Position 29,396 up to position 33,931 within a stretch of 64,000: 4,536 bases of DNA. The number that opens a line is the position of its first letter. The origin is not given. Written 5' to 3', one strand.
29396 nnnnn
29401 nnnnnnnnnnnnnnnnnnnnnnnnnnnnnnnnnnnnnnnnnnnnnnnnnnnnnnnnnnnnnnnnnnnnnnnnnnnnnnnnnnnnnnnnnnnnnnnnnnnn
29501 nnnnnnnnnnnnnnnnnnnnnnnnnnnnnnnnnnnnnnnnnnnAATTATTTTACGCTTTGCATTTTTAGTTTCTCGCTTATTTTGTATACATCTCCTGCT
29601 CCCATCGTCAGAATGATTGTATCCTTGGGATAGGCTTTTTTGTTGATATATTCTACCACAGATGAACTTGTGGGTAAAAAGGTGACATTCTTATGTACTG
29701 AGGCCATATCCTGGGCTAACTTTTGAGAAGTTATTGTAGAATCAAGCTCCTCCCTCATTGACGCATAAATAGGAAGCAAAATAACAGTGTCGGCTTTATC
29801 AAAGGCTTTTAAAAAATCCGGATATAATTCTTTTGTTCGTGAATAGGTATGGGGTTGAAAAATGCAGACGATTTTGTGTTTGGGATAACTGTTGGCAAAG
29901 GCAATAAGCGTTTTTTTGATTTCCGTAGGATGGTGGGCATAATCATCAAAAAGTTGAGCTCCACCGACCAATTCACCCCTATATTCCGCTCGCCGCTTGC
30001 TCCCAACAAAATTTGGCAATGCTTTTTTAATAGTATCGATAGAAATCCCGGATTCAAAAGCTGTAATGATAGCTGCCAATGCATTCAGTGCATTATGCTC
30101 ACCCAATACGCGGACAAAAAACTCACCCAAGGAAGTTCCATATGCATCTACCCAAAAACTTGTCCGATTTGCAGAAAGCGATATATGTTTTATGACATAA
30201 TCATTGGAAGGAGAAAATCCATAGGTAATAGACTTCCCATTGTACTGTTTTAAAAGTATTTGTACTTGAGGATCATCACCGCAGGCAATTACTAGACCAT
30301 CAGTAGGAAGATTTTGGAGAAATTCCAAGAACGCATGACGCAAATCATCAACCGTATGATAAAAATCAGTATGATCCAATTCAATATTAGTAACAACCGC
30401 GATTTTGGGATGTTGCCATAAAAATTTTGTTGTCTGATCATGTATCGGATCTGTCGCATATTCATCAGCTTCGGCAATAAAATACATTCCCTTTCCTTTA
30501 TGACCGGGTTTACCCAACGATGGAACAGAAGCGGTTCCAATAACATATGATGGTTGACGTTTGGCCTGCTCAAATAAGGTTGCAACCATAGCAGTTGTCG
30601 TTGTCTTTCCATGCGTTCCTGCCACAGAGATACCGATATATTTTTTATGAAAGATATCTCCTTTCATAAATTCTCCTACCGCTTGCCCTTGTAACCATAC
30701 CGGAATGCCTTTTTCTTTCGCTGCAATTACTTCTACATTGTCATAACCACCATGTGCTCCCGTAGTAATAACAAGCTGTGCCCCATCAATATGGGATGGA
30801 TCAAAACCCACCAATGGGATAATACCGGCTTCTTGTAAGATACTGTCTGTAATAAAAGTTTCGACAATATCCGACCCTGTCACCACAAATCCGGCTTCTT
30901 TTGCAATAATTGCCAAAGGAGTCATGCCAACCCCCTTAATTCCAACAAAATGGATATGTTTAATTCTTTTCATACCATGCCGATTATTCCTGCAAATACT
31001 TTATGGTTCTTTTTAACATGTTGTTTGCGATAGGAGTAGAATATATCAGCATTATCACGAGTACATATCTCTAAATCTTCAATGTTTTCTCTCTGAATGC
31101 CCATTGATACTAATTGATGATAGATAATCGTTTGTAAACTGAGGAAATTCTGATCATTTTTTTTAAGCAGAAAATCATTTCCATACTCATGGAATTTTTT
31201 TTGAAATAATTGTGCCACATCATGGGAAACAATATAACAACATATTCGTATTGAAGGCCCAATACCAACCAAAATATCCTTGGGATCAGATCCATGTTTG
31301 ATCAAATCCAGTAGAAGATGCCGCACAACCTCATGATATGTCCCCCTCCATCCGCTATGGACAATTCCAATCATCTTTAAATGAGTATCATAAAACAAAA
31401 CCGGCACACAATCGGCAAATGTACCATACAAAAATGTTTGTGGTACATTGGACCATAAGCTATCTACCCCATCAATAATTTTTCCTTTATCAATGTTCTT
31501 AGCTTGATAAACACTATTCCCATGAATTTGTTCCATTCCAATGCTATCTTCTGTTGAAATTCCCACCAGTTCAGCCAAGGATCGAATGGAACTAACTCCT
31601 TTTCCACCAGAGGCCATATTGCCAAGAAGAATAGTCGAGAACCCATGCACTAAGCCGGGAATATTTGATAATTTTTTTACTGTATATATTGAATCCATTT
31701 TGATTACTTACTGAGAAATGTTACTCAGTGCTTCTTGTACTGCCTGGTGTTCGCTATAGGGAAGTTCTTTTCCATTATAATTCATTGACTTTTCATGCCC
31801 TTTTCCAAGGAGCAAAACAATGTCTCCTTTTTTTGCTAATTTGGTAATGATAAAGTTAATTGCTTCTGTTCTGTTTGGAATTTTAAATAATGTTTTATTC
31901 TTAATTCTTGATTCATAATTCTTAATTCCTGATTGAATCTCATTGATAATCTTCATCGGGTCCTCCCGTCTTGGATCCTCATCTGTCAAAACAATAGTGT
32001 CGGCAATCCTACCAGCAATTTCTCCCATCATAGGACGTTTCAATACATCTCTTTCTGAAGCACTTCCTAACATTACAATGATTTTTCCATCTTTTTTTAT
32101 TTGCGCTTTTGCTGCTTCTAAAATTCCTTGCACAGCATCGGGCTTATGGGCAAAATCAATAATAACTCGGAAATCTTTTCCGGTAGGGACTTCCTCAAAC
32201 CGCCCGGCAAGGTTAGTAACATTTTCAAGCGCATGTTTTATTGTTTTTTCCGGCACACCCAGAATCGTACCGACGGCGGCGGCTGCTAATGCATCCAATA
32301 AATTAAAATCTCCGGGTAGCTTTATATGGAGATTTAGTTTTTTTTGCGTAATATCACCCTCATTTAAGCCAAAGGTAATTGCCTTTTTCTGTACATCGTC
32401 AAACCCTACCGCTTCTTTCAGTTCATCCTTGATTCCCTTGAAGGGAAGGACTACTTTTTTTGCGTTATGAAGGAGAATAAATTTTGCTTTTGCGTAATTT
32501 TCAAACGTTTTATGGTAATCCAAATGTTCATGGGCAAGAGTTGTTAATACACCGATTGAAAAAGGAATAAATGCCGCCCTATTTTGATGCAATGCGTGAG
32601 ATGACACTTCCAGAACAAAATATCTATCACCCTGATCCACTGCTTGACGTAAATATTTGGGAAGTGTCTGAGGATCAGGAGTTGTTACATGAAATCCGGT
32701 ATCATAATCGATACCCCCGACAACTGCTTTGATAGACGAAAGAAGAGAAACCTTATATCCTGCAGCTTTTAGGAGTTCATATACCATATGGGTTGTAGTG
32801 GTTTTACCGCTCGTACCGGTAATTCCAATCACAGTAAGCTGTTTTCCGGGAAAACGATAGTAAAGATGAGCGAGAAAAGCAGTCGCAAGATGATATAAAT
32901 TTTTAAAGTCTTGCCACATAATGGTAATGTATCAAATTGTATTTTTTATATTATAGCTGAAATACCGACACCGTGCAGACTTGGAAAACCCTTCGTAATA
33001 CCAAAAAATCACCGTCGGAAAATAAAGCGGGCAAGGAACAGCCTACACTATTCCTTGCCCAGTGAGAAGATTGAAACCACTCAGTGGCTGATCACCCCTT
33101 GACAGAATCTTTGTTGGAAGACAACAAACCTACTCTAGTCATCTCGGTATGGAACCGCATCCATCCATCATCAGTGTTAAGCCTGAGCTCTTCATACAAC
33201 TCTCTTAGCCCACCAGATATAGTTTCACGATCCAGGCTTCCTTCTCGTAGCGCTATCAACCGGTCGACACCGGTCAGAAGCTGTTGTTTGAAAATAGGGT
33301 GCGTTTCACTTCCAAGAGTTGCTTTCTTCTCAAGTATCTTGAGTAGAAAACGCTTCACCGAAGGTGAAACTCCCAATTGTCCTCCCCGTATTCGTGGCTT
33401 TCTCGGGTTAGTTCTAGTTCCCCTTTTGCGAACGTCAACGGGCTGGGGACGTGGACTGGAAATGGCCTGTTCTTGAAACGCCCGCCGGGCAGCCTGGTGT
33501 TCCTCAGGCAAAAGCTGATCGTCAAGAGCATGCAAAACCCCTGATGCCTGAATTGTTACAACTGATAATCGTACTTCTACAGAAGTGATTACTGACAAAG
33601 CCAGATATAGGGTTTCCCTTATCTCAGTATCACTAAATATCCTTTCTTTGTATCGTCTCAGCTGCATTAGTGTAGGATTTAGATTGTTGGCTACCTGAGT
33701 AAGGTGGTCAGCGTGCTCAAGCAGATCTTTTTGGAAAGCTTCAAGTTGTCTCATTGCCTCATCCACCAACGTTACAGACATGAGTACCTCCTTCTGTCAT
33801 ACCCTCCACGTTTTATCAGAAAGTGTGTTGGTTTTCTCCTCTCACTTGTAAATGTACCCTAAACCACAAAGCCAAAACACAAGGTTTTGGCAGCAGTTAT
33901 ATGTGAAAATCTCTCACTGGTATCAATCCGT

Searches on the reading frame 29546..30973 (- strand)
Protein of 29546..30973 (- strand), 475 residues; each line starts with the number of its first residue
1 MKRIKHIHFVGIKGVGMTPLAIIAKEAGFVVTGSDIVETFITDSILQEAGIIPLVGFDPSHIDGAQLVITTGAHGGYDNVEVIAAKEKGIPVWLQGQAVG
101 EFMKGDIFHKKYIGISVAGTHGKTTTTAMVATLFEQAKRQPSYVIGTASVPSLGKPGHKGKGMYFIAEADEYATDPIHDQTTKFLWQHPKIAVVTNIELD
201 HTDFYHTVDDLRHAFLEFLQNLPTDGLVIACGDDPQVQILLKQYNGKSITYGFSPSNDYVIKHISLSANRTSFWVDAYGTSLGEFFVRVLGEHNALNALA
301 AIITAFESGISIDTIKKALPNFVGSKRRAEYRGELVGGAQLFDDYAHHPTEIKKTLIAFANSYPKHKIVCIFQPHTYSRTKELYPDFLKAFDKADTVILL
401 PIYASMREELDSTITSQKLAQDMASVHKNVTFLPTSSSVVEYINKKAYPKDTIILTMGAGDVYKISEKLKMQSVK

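Call 7: search_protein_families(library=pfam, proteins=[window:29546-30973:-], max_evalue=0.01)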
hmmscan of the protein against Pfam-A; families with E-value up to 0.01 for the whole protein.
window:29546-30973:- (475 aa): 3 families
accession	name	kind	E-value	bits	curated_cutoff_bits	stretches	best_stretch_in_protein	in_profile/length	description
PF08245.18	Mur_ligase_M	-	7e-29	101.6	24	1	117-304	1-199/200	Mur ligase middle domain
PF02875.26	Mur_ligase_C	-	8.4e-19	69.1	28.4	1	327-460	1-127/127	Mur ligase, glutamate ligase domain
PF01225.30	Mur_ligase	-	8.3e-17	61.8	21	1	6-104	1-92/95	Mur ligase family, catalytic domain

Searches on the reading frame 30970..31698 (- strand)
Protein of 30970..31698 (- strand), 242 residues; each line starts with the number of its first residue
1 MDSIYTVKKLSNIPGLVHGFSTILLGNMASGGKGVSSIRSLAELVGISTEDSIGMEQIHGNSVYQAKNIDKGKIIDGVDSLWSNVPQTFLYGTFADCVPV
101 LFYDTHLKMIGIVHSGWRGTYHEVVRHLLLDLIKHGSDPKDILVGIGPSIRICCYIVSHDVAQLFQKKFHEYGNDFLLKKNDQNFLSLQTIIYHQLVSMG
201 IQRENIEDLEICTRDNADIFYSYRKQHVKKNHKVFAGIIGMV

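Call 7: search_protein_families(library=pfam, proteins=[window:30970-31698:-], max_evalue=0.01)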
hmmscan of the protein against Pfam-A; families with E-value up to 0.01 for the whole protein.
window:30970-31698:- (242 aa): 1 family
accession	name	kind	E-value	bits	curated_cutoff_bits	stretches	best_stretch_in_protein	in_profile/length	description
PF02578.20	Cu-oxidase_4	-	2.1e-49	168.5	22.9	1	38-228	32-228/238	Multi-copper polyphenol oxidoreductase laccase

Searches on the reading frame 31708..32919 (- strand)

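Call 7: search_protein_families(library=pfam, proteins=[window:31708-32919:-], max_evalue=0.01)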
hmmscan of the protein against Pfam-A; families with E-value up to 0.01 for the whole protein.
window:31708-32919:- (403 aa): 3 families
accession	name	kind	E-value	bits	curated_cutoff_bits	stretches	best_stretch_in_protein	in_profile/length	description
PF08245.18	Mur_ligase_M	-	1.2e-36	127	24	1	33-216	1-199/200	Mur ligase middle domain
PF02875.26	Mur_ligase_C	-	1.2e-28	100.9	28.4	1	239-374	1-127/127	Mur ligase, glutamate ligase domain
PF13604.12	AAA_30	-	0.0057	16.9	27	0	29-80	22-72/191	AAA domain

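Call 12: search_protein_families(library=ncbifam, proteins=[window:31708-32919:-], max_evalue=0.1)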
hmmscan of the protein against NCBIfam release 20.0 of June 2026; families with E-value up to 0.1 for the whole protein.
window:31708-32919:- (403 aa): 33 families (the best 25 are shown)
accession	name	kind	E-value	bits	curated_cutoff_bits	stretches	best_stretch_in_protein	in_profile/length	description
TIGR01085.1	murE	subfamily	3.7e-107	359.2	257.3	2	191-398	272-471/472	UDP-N-acetylmuramyl-tripeptide synthetase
NF001126.0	PRK00139.1-4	equivalog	8.7e-105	351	373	1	12-400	88-484/486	UDP-N-acetylmuramoyl-L-alanyl-D-glutamate--2,6-diaminopimelate ligase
NF001124.0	PRK00139.1-2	equivalog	1.4e-90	304.5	476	2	190-400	291-494/500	UDP-N-acetylmuramoyl-L-alanyl-D-glutamate--2,6-diaminopimelate ligase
NF008896.0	PRK11929.1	equivalog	8.1e-86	288.7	1023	2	190-399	295-499/965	bifunctional UDP-N-acetylmuramoyl-L-alanyl-D-glutamate--2,6-diaminopimelate ligase MurE/UDP-N-acetylmuramoyl-tripeptide--D-alanyl-D-alanine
NF001123.0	PRK00139.1-1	equivalog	8.1e-75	252.3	586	2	192-399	292-490/493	UDP-N-acetylmuramoyl-L-alanyl-D-glutamate--2,6-diaminopimelate ligase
NF010628.0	PRK14022.1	equivalog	1.9e-65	221.5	536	1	12-397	95-479/483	UDP-N-acetylmuramoyl-L-alanyl-D-glutamate--L-lysine ligase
NF001130.0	PRK00139.2-4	equivalog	8.5e-62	209.5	715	2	197-397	317-509/516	UDP-N-acetylmuramoyl-L-alanyl-D-glutamate--2,6-diaminopimelate ligase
NF001129.0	PRK00139.2-3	equivalog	1.8e-52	178.5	762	2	12-167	102-259/517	UDP-N-acetylmuramoyl-L-alanyl-D-glutamate--2,6-diaminopimelate ligase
NF001127.0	PRK00139.2-1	equivalog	2.7e-44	151.7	997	2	12-159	93-244/520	UDP-N-acetylmuramoyl-L-alanyl-D-glutamate--2,6-diaminopimelate ligase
NF001131.0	PRK00139.2-5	equivalog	2.2e-33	115.8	1000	1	12-392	93-476/483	UDP-N-acetylmuramoyl-L-alanyl-D-glutamate--2,6-diaminopimelate ligase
TIGR01082.1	murC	equivalog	1.8e-28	99.9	335.1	1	28-375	100-440/449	UDP-N-acetylmuramate--L-alanine ligase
NF053646.1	pMurD1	equivalog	4.1e-28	98.2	610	2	119-376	184-444/465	pseudomurein biosynthesis peptide ligase pMurD1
TIGR01087.1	murD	equivalog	4.1e-27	95.4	211.95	2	93-273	146-341/441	UDP-N-acetylmuramoyl-L-alanine--D-glutamate ligase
TIGR02068.2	cya_phycin_syn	equivalog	6.6e-27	93.9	850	2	204-379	682-855/862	cyanophycin synthetase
NF053647.1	pMurD2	equivalog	1.5e-26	93.3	550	1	26-379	97-399/405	pseudomurein biosynthesis peptide ligase pMurD2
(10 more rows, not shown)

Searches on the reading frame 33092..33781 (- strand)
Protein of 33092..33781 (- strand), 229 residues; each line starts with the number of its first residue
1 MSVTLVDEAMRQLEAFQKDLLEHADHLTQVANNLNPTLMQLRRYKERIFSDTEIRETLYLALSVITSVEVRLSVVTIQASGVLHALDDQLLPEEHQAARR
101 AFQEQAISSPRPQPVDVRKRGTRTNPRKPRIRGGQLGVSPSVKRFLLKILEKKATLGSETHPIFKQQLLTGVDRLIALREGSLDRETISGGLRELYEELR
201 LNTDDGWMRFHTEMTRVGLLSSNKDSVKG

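Call 7: search_protein_families(library=pfam, proteins=[window:33092-33781:-], max_evalue=0.01)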
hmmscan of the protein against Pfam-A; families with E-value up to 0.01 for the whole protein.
window:33092-33781:- (229 aa): 0 families

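Call 8: search_protein_families(library=padloc, proteins=[window:33092-33781:-], max_evalue=0.01)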
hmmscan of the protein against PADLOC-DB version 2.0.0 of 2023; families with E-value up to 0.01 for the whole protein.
window:33092-33781:- (229 aa): 0 families

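Call 12: search_protein_families(library=ncbifam, proteins=[window:33092-33781:-], max_evalue=0.1)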
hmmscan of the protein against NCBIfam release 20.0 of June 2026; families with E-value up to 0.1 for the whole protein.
window:33092-33781:- (229 aa): 0 families

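Call 13: search_protein_families(library=phrogs, proteins=[window:33092-33781:-], max_evalue=0.1)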
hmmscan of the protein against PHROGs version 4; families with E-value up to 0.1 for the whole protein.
window:33092-33781:- (229 aa): 0 families
